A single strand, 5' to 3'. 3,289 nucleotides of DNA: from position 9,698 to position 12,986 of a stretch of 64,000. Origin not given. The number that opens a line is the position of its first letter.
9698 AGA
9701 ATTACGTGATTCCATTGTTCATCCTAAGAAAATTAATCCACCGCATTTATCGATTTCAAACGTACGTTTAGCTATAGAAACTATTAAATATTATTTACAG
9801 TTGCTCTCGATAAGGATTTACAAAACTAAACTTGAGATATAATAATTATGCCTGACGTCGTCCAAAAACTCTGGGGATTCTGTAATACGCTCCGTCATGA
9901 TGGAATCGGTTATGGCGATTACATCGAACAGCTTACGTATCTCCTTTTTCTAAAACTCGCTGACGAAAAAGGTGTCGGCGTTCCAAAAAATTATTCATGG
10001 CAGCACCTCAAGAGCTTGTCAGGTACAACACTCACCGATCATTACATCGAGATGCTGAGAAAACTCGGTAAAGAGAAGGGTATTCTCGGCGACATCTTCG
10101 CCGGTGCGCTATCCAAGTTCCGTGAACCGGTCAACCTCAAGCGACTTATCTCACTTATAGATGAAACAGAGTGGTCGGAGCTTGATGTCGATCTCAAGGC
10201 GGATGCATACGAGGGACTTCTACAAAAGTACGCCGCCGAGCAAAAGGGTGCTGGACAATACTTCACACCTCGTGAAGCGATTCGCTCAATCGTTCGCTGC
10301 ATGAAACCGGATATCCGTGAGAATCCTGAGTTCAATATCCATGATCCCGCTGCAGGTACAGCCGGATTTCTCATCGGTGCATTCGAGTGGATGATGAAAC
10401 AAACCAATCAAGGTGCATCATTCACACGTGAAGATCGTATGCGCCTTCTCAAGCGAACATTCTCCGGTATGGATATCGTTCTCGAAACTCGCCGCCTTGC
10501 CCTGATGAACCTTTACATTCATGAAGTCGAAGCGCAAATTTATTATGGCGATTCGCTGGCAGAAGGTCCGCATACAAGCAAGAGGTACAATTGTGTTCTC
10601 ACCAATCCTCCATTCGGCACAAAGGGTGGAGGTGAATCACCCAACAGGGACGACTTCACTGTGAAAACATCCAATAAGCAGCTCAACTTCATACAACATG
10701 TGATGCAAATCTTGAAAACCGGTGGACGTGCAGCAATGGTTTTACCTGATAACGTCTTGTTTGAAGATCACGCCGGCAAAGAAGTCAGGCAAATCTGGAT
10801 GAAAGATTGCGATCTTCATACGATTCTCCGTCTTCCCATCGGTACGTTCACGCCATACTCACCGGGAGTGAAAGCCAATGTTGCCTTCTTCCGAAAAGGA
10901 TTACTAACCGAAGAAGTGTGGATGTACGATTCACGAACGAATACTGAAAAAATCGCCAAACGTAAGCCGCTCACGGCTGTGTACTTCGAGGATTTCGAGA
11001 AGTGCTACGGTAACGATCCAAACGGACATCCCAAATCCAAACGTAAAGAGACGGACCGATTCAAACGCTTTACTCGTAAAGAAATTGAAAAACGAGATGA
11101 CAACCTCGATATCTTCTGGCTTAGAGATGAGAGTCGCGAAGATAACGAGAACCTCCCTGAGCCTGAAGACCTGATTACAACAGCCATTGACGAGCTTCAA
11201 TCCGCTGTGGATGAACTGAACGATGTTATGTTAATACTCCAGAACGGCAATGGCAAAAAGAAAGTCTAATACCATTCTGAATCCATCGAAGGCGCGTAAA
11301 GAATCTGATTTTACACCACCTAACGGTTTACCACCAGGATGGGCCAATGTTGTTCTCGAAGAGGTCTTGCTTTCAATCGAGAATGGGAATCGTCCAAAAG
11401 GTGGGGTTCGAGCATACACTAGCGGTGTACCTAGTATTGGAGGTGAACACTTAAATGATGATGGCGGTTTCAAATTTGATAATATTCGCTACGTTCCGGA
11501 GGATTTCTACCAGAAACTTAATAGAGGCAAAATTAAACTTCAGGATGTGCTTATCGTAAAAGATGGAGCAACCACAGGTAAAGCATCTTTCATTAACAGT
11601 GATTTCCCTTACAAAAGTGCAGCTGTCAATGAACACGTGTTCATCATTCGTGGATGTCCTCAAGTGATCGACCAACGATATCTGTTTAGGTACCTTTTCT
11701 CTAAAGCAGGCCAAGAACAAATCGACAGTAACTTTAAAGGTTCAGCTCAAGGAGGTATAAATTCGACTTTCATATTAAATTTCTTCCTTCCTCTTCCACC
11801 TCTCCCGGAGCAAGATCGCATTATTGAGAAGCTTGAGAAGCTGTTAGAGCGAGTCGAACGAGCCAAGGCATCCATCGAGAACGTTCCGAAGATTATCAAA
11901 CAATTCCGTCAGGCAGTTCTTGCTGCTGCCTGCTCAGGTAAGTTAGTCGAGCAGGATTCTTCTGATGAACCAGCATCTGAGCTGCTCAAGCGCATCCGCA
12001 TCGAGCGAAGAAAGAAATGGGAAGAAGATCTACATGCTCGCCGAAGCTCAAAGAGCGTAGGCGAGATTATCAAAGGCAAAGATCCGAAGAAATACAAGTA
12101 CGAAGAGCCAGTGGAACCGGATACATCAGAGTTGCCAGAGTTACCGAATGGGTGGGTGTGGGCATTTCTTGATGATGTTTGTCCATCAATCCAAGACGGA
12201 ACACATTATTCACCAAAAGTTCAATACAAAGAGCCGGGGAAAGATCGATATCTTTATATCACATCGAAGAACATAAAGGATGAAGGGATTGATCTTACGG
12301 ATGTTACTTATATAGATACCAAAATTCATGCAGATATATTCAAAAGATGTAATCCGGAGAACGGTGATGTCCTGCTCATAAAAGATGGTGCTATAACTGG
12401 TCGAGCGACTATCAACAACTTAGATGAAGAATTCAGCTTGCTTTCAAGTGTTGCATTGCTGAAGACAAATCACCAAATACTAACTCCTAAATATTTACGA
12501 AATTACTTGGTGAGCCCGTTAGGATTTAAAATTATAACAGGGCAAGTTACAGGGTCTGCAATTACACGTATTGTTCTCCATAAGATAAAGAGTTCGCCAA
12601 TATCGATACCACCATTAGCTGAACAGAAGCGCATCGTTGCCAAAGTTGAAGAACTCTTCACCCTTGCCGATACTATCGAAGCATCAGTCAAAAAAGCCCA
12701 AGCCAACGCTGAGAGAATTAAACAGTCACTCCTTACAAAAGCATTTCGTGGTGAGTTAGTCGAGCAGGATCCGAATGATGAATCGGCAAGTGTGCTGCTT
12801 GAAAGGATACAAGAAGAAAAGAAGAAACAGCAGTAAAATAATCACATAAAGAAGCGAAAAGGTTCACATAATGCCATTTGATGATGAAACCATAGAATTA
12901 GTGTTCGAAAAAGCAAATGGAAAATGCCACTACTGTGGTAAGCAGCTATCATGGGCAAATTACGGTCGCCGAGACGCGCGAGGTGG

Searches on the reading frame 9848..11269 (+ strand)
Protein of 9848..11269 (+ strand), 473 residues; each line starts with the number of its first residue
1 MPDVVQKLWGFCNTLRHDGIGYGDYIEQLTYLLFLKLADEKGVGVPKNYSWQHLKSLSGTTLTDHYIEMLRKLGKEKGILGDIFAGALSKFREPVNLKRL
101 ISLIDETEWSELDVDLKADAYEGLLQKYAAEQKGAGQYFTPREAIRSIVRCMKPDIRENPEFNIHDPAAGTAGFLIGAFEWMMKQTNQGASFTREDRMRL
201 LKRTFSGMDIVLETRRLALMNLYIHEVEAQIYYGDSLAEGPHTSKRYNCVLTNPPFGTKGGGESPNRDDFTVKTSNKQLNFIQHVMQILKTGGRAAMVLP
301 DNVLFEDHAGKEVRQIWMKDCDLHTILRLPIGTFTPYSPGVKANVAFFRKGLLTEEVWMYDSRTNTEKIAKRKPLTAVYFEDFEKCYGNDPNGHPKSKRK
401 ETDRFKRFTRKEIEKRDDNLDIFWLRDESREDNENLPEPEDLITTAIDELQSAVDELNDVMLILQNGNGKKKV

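Call 88: search_protein_families(library=pfam, proteins=[window:9848-11269:+], max_evalue=0.0001)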
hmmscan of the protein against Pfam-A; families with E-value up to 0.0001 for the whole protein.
window:9848-11269:+ (473 aa): 4 families
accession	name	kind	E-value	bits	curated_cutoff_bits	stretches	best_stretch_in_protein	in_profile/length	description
PF02384.22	N6_Mtase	-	2.1e-58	198.5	20.4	1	115-422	4-299/311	N-6 DNA Methylase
PF12161.14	HsdM_N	-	1.7e-10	42.1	24.5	1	6-41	3-37/135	HsdM N-terminal domain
PF07669.17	Eco57I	-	2.4e-07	31.5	25.3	1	242-328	70-164/171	Eco57I restriction-modification methylase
PF01170.24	UPF0020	-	3e-05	24.3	22.3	1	159-312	27-179/197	RMKL-like, methyltransferase domain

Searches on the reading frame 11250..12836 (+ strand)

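Call 88: search_protein_families(library=pfam, proteins=[window:11250-12836:+], max_evalue=0.0001)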
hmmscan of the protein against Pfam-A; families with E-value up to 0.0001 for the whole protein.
window:11250-12836:+ (528 aa): 1 family
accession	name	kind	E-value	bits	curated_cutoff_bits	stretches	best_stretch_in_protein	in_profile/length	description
PF01420.25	Methylase_S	-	3e-26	93.1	22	2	299-478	1-160/168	Type I restriction modification DNA specificity domain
